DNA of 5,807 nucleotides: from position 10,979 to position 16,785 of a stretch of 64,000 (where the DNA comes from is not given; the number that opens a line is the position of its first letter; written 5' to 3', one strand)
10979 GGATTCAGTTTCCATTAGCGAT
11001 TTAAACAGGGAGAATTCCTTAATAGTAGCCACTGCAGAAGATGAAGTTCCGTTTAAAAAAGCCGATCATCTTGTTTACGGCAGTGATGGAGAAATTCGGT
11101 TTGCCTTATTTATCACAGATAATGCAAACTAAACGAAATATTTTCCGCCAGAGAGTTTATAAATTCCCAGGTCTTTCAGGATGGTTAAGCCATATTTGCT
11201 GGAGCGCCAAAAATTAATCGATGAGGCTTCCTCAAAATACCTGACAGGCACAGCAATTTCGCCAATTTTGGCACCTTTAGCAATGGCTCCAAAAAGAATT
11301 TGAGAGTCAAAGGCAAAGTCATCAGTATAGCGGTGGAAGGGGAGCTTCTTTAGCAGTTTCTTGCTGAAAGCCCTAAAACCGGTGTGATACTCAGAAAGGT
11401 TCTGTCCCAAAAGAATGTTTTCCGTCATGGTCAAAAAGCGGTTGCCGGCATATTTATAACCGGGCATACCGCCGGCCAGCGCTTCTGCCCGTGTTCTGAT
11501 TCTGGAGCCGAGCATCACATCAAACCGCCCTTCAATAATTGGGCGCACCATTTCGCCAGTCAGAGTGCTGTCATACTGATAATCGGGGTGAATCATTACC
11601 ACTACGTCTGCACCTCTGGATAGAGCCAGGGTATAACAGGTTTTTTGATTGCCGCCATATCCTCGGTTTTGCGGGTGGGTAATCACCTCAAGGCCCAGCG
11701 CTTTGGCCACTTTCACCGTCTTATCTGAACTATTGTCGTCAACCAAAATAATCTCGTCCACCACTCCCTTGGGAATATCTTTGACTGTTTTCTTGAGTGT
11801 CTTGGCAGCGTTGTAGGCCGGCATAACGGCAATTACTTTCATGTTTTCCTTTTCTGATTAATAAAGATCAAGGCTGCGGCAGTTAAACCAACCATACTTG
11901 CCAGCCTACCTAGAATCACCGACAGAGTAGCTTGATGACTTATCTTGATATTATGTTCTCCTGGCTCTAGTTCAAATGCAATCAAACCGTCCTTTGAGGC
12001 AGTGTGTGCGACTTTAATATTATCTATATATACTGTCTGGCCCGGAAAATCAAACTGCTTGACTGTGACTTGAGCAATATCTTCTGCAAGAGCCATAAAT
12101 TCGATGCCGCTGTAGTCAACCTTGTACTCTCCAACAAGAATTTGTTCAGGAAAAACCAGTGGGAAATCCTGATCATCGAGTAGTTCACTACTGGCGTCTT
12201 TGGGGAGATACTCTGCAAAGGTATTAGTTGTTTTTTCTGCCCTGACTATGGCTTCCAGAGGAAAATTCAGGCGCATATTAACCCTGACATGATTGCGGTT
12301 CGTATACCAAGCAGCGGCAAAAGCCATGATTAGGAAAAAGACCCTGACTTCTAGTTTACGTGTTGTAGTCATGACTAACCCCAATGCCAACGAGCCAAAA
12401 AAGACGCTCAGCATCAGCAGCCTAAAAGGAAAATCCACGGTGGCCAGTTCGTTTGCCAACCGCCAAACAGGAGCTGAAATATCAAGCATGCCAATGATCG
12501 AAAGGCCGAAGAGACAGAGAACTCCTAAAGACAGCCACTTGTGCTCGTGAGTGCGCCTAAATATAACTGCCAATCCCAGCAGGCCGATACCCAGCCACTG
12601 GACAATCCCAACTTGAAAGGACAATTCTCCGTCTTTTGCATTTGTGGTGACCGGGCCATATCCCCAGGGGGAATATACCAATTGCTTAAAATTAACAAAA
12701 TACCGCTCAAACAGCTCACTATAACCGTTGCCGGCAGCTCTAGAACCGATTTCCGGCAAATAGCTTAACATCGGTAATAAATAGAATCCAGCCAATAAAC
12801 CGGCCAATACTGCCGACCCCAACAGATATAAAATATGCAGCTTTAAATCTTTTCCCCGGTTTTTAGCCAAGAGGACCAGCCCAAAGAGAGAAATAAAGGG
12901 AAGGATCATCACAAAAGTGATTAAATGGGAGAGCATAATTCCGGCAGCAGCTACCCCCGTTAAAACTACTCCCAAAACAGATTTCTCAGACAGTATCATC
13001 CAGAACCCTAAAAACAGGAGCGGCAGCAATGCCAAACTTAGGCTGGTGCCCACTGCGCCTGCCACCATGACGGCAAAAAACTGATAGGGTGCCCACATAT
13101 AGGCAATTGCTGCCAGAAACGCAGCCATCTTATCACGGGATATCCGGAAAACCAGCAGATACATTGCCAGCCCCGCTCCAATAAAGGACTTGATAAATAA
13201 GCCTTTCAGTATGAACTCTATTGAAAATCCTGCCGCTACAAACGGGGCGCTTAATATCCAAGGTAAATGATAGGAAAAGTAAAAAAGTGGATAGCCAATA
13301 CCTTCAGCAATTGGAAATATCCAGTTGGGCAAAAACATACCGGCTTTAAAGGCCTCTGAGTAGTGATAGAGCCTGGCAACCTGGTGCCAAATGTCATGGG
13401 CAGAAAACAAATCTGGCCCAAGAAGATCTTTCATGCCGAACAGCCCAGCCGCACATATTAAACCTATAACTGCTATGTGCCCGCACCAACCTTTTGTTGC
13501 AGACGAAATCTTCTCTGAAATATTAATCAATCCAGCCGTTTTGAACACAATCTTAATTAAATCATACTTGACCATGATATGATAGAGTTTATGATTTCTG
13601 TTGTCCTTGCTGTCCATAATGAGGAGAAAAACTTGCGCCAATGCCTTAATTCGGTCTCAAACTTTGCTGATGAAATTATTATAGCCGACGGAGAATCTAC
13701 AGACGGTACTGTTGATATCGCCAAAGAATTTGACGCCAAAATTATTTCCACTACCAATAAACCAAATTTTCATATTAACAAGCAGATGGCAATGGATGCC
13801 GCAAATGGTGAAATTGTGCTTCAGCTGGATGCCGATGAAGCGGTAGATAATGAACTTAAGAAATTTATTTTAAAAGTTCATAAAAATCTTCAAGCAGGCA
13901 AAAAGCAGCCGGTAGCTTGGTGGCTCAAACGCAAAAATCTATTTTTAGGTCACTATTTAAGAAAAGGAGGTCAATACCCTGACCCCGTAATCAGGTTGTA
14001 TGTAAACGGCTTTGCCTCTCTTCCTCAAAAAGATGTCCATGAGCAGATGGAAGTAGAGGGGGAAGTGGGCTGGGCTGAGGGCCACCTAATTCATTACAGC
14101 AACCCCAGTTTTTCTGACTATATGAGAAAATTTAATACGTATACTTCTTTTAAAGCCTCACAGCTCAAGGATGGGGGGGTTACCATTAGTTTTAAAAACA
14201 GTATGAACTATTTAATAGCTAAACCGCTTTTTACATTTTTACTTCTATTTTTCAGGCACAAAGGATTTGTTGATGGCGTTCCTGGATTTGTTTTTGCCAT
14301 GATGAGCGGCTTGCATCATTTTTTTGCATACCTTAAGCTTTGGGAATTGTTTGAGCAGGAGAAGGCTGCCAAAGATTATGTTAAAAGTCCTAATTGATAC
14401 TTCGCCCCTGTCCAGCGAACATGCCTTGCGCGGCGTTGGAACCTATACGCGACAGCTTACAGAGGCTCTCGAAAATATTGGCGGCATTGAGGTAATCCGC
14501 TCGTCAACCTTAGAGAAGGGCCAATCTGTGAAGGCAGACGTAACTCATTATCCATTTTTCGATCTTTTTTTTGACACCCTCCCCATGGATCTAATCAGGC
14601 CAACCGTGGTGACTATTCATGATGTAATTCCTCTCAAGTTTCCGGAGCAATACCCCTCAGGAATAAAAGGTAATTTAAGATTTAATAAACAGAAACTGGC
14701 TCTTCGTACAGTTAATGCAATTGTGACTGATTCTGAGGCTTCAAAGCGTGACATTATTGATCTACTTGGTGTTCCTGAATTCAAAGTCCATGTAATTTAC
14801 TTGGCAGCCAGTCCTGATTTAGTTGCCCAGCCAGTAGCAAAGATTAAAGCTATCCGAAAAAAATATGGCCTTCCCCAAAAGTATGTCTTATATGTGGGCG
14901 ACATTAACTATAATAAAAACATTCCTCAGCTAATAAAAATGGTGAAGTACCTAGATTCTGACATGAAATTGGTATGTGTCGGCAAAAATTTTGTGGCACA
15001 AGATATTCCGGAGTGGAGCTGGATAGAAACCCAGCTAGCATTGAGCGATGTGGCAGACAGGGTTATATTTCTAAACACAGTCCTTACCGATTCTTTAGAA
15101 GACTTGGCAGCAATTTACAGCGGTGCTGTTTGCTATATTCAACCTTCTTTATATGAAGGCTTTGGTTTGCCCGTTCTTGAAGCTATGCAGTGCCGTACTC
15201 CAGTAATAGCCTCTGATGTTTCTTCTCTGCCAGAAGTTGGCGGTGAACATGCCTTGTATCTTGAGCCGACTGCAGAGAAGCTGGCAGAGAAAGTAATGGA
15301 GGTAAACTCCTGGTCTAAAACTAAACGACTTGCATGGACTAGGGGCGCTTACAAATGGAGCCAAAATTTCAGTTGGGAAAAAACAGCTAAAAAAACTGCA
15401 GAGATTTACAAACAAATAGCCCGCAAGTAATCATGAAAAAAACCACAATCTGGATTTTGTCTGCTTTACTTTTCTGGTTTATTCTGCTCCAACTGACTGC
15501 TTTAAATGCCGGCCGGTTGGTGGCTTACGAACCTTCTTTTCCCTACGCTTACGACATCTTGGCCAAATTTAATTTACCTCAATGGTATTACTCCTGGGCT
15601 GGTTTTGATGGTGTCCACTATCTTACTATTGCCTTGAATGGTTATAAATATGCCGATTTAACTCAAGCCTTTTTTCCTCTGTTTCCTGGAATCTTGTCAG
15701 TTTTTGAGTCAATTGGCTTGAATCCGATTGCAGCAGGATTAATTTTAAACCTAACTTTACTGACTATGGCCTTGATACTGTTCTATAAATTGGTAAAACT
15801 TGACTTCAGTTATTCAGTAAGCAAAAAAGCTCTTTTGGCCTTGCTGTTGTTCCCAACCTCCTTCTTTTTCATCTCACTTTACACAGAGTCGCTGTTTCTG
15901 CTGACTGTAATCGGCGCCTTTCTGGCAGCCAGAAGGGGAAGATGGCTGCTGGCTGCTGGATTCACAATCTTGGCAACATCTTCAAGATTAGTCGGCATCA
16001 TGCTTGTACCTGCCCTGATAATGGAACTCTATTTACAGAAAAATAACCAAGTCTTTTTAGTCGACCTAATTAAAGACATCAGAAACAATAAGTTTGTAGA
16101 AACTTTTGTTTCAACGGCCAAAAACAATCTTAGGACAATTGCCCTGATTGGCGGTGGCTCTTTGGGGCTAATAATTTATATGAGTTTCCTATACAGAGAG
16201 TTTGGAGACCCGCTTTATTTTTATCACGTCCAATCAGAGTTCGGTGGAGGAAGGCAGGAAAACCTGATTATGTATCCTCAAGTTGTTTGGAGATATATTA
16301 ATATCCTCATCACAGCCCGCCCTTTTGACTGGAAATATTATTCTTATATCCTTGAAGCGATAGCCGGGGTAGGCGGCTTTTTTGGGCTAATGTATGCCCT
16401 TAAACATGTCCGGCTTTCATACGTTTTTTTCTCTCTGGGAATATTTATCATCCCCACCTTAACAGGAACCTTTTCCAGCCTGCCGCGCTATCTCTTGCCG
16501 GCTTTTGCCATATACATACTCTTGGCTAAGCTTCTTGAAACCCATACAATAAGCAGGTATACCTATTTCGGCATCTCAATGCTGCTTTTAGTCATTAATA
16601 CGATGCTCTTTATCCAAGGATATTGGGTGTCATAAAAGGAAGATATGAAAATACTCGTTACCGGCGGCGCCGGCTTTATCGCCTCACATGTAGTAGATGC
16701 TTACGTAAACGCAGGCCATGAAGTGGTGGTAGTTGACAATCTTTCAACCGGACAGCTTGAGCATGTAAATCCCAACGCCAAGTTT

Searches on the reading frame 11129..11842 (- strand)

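Call 24: search_protein_families(library=pfam, proteins=[window:11129-11842:-], max_evalue=0.01)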
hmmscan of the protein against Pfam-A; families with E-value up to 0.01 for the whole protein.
window:11129-11842:- (237 aa): 1 family
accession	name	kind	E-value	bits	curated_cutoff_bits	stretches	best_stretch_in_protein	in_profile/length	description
PF00535.33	Glycos_transf_2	-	6.1e-22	78.8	23.3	1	6-167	3-167/168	Glycosyl transferase family 2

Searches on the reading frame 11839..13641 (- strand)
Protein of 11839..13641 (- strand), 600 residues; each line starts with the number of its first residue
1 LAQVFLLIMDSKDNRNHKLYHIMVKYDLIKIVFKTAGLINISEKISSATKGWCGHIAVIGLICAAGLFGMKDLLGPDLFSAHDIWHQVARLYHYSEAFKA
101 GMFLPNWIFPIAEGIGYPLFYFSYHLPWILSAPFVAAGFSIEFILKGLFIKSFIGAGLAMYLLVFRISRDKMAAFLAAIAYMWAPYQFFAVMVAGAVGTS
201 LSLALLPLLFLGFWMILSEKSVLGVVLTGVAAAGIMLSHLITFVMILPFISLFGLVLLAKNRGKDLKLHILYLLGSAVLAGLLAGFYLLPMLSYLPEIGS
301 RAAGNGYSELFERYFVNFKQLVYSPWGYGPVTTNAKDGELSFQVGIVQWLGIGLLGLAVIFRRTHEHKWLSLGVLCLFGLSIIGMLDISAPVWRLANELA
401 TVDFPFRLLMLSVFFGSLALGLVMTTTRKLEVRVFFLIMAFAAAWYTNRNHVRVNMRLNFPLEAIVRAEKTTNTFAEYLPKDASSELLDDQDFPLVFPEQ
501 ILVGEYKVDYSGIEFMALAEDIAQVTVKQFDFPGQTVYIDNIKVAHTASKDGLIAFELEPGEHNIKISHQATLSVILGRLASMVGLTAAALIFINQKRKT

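Call 24: search_protein_families(library=pfam, proteins=[window:11839-13641:-], max_evalue=0.01)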
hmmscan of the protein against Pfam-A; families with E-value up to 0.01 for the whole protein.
window:11839-13641:- (600 aa): 2 families
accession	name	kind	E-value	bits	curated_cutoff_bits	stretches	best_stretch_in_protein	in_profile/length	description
PF10131.15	PTPS_related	-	1e-08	34.6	26.4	1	152-319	34-193/621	6-pyruvoyl-tetrahydropterin synthase related domain; membrane protein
PF09586.16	YfhO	-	0.0054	15.6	28.5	0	533-570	787-824/835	Bacterial membrane protein YfhO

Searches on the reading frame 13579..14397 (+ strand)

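Call 15: search_protein_families(library=pfam, proteins=[window:13579-14397:+])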
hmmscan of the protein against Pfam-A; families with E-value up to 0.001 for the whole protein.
window:13579-14397:+ (272 aa): 2 families
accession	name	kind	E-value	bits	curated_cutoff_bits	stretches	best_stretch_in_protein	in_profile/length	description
PF00535.33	Glycos_transf_2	-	5.1e-20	72.5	23.3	1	7-102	1-105/168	Glycosyl transferase family 2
PF13704.12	Glyco_tranf_2_4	-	1.4e-05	25.9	27.5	1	13-90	1-85/98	Glycosyl transferase family 2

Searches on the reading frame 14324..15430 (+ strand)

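Call 15: search_protein_families(library=pfam, proteins=[window:14324-15430:+])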
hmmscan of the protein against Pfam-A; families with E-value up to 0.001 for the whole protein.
window:14324-15430:+ (368 aa): 5 families
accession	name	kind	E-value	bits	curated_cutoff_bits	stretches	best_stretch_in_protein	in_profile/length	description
PF00534.26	Glycos_transf_1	-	6.8e-26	91.3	26.4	1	175-344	3-171/172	Glycosyl transferases group 1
PF13692.12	Glyco_trans_1_4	-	1.6e-23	84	27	1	186-326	2-138/142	Glycosyl transferases group 1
PF13439.12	Glyco_transf_4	-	1e-09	39.1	28.5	1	73-160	75-164/170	Glycosyltransferase Family 4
PF20706.3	GT4-conflict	-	8.4e-07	28.7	26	1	236-313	248-324/385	Family 4 Glycosyltransferase in conflict systems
PF13579.12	Glyco_trans_4_4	-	2.8e-06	28.2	29.7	1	89-159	92-156/158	Glycosyl transferase 4-like domain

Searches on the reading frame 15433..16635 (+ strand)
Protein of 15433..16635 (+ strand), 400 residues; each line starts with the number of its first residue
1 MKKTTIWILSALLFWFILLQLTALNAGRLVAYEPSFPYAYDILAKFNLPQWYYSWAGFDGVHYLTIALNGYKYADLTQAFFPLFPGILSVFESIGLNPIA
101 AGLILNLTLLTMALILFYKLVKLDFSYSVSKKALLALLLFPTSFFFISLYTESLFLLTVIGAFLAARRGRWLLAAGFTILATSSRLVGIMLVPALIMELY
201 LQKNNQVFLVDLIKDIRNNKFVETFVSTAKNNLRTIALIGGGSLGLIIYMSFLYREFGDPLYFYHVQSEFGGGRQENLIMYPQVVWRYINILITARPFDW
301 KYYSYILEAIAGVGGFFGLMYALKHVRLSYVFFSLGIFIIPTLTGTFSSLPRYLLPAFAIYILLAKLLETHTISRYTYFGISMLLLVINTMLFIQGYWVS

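Call 15: search_protein_families(library=pfam, proteins=[window:15433-16635:+])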
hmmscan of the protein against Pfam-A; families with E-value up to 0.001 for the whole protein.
window:15433-16635:+ (400 aa): 1 family
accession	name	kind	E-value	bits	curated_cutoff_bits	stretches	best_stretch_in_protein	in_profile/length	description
PF04188.19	Mannosyl_trans2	-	1.9e-08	34.5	22.4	1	55-258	58-260/443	Mannosyltransferase (PIG-V)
